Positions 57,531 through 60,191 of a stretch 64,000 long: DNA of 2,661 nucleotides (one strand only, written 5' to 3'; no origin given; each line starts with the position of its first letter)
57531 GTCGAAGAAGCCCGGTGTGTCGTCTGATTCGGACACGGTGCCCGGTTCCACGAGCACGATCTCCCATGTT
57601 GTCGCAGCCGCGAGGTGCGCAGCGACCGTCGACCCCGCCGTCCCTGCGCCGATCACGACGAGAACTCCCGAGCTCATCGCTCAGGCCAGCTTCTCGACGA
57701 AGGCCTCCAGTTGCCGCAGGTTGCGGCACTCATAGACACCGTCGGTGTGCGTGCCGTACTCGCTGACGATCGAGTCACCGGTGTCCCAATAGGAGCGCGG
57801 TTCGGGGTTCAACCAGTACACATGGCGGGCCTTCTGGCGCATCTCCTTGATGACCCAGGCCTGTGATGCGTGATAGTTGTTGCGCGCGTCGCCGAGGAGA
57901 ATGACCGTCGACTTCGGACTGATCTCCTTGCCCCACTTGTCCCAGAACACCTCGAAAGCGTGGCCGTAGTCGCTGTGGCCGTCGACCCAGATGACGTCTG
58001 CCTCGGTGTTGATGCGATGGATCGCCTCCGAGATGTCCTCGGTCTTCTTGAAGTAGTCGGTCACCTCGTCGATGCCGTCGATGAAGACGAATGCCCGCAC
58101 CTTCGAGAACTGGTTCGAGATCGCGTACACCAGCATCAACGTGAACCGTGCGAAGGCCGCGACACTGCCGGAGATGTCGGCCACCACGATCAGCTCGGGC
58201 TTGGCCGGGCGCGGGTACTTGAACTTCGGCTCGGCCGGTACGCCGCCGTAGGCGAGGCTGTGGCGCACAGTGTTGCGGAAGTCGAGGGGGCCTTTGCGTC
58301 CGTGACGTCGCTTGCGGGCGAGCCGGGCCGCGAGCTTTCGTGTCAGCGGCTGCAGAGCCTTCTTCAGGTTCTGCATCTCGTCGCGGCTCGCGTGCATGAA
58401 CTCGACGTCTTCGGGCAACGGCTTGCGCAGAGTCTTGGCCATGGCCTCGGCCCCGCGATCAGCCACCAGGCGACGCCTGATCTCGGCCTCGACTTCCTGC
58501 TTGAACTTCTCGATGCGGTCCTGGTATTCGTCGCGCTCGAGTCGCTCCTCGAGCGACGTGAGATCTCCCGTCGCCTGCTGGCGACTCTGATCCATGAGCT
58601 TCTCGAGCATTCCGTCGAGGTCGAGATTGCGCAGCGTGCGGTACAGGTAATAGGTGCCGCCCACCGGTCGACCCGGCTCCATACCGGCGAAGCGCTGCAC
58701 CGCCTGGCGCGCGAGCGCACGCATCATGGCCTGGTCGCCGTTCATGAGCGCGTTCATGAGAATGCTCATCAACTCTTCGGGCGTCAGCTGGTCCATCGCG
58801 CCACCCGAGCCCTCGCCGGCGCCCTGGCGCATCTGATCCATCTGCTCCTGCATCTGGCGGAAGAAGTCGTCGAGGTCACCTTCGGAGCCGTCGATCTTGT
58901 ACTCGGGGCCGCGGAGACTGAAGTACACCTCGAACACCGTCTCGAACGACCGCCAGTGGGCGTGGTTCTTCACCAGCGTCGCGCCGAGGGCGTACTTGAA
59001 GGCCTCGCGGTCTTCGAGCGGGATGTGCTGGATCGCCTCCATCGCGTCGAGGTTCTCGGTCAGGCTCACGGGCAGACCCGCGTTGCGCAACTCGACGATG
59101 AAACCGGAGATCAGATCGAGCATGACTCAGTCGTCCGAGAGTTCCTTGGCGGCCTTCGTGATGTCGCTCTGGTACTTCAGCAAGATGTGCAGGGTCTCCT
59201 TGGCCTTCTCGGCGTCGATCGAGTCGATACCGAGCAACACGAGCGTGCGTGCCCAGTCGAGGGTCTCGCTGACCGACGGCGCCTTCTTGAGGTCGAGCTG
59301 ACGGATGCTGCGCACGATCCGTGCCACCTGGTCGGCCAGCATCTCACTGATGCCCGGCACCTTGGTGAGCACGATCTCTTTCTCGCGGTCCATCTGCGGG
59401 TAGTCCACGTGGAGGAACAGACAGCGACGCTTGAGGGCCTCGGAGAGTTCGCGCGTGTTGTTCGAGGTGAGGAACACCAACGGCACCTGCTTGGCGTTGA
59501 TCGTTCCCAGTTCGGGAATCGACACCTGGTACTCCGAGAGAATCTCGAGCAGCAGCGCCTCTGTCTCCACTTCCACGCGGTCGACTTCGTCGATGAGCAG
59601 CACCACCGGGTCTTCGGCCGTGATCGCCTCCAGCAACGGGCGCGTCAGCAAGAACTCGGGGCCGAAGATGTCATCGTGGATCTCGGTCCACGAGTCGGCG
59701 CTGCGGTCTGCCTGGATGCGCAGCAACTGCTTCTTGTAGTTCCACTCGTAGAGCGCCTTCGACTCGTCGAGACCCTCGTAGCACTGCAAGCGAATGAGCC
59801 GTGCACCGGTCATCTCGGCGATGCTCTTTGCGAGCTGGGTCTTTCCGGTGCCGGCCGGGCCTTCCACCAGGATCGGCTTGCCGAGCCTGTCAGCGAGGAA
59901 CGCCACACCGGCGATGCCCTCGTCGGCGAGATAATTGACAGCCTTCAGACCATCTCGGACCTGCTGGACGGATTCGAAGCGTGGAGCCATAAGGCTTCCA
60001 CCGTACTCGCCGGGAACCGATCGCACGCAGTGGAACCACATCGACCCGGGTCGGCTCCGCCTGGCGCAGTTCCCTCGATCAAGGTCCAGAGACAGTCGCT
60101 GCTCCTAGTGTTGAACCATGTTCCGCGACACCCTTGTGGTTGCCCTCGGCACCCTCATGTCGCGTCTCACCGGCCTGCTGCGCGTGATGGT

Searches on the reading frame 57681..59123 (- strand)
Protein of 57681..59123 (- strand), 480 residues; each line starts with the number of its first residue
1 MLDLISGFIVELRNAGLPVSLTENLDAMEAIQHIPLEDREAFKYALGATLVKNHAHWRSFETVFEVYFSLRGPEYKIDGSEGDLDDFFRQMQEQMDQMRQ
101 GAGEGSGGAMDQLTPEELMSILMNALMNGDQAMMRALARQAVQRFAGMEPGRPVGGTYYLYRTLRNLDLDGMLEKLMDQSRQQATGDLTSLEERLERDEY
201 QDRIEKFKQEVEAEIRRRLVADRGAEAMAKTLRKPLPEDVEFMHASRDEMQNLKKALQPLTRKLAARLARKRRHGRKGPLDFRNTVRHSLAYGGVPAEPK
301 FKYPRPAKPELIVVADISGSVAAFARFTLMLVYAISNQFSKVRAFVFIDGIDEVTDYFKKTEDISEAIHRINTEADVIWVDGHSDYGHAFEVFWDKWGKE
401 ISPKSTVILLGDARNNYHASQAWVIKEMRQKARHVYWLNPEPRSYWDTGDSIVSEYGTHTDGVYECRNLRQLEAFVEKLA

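Call 43: search_protein_families(library=pfam, proteins=[window:57681-59123:-], max_evalue=0.1)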
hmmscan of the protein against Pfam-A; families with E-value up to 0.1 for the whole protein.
window:57681-59123:- (480 aa): 3 families
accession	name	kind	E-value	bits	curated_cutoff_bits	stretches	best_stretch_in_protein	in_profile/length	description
PF05762.20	VWA_CoxE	-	4.1e-45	154.4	26.4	1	253-473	1-220/222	VWA domain containing CoxE-like protein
PF04286.17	DUF445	-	0.0077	16.6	33.8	1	169-272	196-290/368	Protein of unknown function (DUF445)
PF17784.7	Sulfotransfer_4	-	0.05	13.9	22.8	0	169-246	132-210/215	Sulfotransferase domain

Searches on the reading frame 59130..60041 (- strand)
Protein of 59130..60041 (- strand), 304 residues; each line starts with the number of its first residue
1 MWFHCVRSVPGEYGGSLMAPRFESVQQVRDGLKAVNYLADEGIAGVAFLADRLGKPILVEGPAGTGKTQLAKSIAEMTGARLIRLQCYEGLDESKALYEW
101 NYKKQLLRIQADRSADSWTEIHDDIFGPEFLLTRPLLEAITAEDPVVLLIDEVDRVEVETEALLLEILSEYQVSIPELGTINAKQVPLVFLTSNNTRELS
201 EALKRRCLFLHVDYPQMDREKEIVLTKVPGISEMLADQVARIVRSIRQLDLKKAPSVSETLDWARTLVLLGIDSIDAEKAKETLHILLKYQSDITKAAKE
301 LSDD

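Call 69: search_protein_families(library=pfam, max_evalue=0.000001, proteins=[window:59130-60041:-])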
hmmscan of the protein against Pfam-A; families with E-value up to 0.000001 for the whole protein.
seq(304 aa): 6 families
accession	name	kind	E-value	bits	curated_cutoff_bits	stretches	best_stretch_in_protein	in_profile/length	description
PF07728.20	AAA_5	-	1.7e-13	51.2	22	1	57-207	2-139/139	AAA domain (dynein-related subfamily)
PF00004.35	AAA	-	7.8e-13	49.5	21.2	1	57-207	1-123/131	ATPase family associated with various cellular activities (AAA)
PF07726.17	AAA_3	-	9.5e-08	32.4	27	0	147-194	65-111/131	ATPase family associated with various cellular activities (AAA)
PF13191.12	AAA_16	-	3.5e-07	31.3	32.6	0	55-169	25-157/167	AAA ATPase domain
PF07724.20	AAA_2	-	7e-07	29.9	27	0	57-202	6-132/166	AAA domain (Cdc48 subfamily)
PF13401.12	AAA_22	-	9.4e-07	29.6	27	0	56-170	7-113/130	AAA domain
